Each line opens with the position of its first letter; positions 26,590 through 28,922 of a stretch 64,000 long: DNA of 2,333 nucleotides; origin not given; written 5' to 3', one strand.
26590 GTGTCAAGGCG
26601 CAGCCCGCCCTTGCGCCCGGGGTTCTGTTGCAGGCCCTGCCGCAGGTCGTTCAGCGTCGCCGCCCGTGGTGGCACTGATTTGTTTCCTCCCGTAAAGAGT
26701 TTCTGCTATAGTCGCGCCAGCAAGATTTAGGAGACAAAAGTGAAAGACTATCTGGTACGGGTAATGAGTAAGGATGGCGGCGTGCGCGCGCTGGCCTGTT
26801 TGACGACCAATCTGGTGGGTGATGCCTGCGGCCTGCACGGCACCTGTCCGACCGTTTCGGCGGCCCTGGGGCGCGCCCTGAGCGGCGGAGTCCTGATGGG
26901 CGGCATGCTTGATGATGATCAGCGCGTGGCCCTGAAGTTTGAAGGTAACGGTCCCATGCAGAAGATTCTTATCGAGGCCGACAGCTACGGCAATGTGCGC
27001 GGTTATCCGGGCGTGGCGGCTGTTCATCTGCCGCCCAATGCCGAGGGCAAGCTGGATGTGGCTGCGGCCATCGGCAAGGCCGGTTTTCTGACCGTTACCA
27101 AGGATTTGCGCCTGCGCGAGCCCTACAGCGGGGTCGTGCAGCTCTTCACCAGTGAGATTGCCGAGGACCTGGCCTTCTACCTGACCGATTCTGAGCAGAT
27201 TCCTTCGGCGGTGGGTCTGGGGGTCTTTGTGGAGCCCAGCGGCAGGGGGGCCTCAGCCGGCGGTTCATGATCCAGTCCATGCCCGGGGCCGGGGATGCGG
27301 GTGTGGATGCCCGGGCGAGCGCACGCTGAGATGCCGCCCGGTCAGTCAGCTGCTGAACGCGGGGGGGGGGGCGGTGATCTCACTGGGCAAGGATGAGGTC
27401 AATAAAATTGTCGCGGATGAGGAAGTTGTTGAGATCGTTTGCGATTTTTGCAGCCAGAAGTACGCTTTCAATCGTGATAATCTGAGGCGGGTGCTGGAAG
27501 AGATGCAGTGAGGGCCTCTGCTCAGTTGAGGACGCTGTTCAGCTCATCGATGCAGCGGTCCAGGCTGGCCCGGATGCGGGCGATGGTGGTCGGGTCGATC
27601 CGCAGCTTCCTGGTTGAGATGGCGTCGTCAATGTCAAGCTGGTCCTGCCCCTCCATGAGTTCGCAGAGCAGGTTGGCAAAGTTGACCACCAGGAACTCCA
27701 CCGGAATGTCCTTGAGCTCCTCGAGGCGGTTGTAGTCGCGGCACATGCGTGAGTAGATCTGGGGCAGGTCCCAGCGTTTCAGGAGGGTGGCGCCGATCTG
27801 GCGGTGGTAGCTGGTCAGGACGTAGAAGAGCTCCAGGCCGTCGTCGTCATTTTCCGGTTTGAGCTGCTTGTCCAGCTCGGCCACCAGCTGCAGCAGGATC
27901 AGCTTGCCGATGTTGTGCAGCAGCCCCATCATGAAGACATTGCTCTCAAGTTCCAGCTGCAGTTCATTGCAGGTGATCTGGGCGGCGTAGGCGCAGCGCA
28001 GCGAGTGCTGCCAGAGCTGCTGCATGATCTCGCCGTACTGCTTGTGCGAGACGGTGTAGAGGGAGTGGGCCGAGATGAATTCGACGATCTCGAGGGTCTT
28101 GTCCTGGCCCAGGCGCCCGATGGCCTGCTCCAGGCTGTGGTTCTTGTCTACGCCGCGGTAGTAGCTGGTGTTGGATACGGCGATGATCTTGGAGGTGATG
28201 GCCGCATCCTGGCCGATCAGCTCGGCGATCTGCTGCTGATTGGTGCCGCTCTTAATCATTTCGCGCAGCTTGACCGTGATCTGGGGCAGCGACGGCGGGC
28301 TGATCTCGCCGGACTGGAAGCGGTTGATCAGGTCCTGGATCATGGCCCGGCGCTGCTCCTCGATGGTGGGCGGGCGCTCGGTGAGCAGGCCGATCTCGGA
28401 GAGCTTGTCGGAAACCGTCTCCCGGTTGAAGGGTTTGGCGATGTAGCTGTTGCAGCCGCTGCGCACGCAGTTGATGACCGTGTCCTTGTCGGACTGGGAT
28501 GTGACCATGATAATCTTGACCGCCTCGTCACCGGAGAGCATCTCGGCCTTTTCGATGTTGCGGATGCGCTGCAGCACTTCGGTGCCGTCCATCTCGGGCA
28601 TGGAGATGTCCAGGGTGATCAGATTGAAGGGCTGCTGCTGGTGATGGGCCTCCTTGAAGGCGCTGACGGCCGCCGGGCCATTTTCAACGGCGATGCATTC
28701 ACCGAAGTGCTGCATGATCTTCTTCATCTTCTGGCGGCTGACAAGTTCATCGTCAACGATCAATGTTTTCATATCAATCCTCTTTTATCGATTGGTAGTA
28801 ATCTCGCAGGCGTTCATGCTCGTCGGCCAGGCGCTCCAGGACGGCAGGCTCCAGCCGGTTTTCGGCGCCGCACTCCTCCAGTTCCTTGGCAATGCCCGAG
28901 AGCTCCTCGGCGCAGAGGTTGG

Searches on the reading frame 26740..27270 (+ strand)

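Call 96: search_protein_families(library=pfam, proteins=[window:26740-27270:+], max_evalue=0.00001)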
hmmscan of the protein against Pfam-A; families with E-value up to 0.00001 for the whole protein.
window:26740-27270:+ (176 aa): 1 family
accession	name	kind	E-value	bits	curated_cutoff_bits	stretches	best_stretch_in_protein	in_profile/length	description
PF01430.24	HSP33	-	9.7e-52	176.5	21.4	1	3-175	1-169/273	Hsp33 protein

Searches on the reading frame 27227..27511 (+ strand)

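Call 96: search_protein_families(library=pfam, proteins=[window:27227-27511:+], max_evalue=0.00001)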
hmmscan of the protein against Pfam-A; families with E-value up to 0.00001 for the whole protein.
window:27227-27511:+ (94 aa): 1 family
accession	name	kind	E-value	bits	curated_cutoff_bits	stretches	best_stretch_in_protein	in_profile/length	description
PF01430.24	HSP33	-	4.9e-08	33.2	21.4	1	48-82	239-273/273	Hsp33 protein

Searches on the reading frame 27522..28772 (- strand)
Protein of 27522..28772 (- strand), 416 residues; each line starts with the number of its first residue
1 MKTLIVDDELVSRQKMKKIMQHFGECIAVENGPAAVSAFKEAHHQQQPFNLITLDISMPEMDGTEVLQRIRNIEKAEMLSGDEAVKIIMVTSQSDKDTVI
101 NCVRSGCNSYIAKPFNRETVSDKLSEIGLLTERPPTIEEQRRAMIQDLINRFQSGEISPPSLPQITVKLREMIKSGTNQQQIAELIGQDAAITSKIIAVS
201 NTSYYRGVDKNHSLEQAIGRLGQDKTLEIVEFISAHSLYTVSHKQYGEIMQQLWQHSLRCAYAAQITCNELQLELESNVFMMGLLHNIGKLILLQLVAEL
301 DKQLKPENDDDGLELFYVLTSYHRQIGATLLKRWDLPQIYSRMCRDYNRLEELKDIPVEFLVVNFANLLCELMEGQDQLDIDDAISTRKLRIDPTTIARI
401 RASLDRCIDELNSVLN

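Call 31: search_protein_families(library=pfam, proteins=[window:27522-28772:-], max_evalue=0.00001)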
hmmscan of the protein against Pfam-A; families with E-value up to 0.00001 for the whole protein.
window:27522-28772:- (416 aa): 2 families
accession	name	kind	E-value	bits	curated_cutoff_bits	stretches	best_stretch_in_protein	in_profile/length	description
PF08668.18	HDOD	-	7.4e-34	117.4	22.9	1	160-344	2-190/196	HDOD domain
PF00072.30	Response_reg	-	8.5e-21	74.6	30.2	1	4-123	2-109/111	Response regulator receiver domain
